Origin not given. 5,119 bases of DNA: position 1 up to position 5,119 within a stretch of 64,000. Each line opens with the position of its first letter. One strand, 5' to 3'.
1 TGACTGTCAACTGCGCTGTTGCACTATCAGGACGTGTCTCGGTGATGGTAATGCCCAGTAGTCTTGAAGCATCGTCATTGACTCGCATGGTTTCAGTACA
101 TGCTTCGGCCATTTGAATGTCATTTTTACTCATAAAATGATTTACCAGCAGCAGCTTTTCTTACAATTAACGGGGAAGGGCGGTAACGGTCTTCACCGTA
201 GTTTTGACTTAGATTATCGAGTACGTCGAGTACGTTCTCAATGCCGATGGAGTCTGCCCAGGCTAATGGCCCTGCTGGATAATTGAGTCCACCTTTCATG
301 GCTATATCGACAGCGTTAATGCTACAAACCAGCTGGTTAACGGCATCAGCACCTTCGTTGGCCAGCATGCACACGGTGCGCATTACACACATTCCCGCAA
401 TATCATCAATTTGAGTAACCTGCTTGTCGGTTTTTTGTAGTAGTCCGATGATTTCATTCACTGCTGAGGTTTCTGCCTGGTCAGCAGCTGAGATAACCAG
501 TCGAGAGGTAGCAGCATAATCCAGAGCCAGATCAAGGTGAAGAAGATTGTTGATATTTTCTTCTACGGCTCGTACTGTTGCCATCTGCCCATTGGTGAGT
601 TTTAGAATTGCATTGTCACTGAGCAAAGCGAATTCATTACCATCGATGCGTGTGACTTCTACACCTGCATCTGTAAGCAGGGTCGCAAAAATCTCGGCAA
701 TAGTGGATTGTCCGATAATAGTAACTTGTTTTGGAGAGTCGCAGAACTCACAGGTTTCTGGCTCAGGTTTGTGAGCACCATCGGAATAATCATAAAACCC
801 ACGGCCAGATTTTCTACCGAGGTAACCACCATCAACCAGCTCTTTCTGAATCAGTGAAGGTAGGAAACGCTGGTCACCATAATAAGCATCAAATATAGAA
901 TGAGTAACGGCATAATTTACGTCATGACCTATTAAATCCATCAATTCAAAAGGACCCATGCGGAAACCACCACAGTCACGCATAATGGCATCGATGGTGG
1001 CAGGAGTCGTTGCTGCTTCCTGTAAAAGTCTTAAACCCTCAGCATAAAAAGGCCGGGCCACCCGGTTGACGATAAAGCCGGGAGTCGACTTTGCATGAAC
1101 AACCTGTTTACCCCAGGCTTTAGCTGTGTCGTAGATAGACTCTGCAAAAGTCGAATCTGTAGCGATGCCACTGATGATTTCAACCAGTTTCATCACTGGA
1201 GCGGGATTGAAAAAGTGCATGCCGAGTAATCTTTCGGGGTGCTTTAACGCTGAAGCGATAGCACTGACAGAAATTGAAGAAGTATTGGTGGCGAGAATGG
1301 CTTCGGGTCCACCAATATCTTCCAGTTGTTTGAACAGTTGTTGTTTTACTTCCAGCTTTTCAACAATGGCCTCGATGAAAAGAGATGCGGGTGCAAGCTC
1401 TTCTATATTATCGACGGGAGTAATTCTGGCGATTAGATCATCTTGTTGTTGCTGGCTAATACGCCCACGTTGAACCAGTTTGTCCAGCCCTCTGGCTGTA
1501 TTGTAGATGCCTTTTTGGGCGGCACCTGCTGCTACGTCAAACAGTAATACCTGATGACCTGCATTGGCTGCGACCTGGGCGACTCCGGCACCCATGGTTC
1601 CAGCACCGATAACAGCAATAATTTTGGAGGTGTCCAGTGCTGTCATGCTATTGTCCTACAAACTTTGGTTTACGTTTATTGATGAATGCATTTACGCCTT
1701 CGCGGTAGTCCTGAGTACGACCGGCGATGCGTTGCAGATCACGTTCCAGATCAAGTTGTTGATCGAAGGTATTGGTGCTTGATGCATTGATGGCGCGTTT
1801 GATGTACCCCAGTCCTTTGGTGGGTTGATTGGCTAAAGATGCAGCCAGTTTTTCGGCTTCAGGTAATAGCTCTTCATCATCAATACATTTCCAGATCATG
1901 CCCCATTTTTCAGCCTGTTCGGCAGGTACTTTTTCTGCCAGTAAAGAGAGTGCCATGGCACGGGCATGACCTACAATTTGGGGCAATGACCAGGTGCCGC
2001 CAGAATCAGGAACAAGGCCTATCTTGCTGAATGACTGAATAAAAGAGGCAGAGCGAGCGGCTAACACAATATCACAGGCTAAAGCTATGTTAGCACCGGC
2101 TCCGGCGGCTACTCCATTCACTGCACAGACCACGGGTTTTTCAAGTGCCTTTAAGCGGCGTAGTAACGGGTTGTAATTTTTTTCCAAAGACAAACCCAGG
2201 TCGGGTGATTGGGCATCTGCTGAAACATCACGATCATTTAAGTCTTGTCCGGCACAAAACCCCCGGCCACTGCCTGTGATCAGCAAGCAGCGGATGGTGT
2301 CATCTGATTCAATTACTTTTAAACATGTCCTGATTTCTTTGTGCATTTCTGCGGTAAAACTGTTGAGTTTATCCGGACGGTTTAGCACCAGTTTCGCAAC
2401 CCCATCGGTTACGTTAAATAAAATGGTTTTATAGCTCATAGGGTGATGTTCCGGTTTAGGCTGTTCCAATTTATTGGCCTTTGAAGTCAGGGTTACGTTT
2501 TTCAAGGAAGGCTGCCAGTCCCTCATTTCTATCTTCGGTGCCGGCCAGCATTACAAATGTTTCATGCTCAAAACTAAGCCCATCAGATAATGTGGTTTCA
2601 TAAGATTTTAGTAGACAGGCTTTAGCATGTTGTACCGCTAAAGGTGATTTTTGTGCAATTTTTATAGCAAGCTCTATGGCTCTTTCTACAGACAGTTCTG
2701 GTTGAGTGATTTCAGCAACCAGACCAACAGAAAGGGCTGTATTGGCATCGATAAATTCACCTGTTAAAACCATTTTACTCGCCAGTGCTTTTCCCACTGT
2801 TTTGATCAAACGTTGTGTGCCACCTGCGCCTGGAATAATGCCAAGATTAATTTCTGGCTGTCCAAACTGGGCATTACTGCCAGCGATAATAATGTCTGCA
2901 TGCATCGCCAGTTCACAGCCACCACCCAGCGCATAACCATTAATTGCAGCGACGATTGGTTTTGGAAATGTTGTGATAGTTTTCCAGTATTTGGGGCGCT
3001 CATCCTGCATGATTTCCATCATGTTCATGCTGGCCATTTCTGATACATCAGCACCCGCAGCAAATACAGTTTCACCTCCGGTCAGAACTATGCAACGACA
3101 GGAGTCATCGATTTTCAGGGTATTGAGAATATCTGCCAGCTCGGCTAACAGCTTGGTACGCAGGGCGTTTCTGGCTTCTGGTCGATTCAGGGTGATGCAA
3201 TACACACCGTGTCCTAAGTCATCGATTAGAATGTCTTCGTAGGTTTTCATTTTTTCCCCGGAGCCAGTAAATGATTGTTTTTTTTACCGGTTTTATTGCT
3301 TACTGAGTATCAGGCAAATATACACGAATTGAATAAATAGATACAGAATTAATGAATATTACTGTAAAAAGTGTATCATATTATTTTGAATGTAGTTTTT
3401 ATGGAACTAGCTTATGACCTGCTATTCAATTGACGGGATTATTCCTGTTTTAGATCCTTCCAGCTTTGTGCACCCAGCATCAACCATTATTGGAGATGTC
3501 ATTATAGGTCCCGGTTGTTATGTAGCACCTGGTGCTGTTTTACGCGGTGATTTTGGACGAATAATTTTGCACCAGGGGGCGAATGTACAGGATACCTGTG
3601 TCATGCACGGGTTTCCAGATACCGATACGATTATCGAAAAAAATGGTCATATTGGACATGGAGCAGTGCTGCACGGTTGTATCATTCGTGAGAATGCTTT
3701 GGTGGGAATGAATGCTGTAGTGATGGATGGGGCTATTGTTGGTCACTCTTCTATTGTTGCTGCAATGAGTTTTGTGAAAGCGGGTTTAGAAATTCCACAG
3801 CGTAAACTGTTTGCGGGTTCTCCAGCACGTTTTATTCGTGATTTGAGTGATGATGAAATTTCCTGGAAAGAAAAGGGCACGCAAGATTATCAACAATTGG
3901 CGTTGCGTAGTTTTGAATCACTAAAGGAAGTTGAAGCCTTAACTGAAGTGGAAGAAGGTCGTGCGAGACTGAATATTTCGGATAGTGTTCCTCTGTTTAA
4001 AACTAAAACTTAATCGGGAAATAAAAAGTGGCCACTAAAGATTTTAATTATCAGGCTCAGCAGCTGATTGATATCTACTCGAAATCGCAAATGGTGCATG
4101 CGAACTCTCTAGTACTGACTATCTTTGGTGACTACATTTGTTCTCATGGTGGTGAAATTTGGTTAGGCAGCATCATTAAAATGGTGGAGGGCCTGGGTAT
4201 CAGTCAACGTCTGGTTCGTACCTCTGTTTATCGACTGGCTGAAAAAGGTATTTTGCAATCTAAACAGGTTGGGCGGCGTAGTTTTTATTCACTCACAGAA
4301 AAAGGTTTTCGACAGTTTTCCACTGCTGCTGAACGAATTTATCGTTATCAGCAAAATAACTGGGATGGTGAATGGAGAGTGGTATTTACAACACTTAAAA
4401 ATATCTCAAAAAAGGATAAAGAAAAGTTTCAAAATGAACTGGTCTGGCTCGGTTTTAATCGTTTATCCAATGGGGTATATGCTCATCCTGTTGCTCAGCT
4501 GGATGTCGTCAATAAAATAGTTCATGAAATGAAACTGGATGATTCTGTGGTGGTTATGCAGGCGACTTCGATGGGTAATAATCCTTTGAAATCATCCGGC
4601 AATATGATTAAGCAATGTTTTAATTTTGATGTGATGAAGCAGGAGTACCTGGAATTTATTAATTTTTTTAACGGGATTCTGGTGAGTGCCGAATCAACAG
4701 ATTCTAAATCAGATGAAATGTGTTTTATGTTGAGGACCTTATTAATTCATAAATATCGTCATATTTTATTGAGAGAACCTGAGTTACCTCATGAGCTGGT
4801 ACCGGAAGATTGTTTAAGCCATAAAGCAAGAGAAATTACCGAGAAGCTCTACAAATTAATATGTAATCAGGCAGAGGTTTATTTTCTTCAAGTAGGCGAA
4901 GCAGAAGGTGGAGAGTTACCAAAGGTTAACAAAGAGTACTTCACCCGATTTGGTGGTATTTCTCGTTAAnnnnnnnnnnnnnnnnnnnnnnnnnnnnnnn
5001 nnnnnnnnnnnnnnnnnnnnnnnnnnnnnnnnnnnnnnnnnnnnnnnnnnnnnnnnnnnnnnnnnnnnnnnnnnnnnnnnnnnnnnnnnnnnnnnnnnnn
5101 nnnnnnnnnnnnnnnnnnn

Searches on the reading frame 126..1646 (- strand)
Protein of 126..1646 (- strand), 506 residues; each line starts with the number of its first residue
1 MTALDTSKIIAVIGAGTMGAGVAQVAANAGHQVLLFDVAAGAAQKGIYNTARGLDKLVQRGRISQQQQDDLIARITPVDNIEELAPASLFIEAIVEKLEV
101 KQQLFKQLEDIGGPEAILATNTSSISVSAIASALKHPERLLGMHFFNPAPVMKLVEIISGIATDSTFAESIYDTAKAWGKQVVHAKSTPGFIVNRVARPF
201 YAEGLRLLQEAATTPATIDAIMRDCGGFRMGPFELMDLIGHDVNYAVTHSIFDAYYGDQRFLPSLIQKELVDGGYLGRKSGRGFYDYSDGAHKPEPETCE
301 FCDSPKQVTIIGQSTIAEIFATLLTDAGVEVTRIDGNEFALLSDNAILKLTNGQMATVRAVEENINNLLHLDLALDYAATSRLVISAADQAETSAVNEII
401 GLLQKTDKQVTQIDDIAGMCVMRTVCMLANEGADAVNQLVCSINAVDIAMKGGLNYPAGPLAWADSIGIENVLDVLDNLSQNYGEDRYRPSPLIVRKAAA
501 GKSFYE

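Call 28: search_protein_families(library=pfam, proteins=[window:126-1646:-], max_evalue=0.00001)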
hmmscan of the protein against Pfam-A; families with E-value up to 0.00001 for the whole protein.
window:126-1646:- (506 aa): 3 families
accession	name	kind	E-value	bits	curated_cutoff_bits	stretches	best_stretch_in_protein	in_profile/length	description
PF02737.24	3HCDH_N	-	7.4e-63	212.2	22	1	10-187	2-179/180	3-hydroxyacyl-CoA dehydrogenase, NAD binding domain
PF00725.27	3HCDH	-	5.1e-48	162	22.1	2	190-287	1-97/97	3-hydroxyacyl-CoA dehydrogenase, C-terminal domain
PF18321.7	3HCDH_RFF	-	2.2e-18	66.8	23.6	1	348-416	1-68/69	3-hydroxybutyryl-CoA dehydrogenase reduced Rossmann-fold domain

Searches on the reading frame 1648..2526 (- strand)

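Call 28: search_protein_families(library=pfam, proteins=[window:1648-2526:-], max_evalue=0.00001)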
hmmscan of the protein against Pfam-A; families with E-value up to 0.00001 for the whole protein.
window:1648-2526:- (292 aa): 2 families
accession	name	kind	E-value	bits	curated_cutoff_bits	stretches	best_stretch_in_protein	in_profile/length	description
PF00378.25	ECH_1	-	8.3e-64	215.7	27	1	41-291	4-250/251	Enoyl-CoA hydratase/isomerase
PF16113.10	ECH_2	-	6e-31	108.6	27.2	1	45-234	3-187/335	Enoyl-CoA hydratase/isomerase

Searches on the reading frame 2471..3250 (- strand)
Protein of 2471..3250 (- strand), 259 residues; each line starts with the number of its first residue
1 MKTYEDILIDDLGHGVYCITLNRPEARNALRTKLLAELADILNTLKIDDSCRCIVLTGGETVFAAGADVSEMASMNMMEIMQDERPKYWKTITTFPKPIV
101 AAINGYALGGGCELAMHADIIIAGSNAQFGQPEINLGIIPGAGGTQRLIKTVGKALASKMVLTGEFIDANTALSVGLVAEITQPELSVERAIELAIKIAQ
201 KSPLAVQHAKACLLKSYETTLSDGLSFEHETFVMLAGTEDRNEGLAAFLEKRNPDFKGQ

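Call 28: search_protein_families(library=pfam, proteins=[window:2471-3250:-], max_evalue=0.00001)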
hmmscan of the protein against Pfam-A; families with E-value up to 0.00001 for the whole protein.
window:2471-3250:- (259 aa): 2 families
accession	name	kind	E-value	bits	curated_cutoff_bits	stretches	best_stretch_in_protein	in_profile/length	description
PF00378.25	ECH_1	-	1.7e-74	250.7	27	1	14-259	4-251/251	Enoyl-CoA hydratase/isomerase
PF16113.10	ECH_2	-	6.5e-36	124.9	27.2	1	17-181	2-171/335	Enoyl-CoA hydratase/isomerase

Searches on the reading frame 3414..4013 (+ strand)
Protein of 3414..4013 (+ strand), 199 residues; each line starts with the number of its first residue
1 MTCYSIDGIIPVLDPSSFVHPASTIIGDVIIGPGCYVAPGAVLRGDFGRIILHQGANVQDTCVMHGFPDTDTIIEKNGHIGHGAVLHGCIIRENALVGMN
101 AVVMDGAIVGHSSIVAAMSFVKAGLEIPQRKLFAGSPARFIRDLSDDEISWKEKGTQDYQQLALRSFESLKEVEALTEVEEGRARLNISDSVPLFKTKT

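Call 28: search_protein_families(library=pfam, proteins=[window:3414-4013:+], max_evalue=0.00001)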
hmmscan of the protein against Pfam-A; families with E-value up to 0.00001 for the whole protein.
window:3414-4013:+ (199 aa): 1 family
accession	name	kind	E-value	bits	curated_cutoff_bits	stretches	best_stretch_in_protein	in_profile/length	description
PF00132.30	Hexapep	-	1.9e-15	56.3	27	2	16-45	7-36/36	Bacterial transferase hexapeptide (six repeats)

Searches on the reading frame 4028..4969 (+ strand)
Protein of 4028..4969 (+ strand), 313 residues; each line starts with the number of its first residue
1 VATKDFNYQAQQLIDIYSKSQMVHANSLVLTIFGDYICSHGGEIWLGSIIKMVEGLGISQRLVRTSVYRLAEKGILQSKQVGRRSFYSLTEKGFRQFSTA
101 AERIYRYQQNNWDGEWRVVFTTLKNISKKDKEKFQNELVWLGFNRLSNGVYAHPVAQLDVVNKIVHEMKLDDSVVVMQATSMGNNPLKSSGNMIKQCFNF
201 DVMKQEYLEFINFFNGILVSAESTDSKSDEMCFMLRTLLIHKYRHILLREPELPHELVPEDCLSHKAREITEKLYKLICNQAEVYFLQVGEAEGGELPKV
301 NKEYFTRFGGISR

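Call 28: search_protein_families(library=pfam, proteins=[window:4028-4969:+], max_evalue=0.00001)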
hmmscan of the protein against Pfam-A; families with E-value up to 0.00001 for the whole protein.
window:4028-4969:+ (313 aa): 3 families
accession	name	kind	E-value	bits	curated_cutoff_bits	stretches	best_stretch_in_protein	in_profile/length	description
PF07848.18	PaaX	-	6.9e-26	90.7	24.8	1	25-93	2-70/70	PaaX-like protein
PF08223.16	PaaX_C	-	8.7e-19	68.1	22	1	198-286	1-89/91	PaaX-like protein C-terminal domain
PF20803.2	PaaX_M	-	4.2e-14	52.8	24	1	110-185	2-77/83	PaaX protein central Cas2-like domain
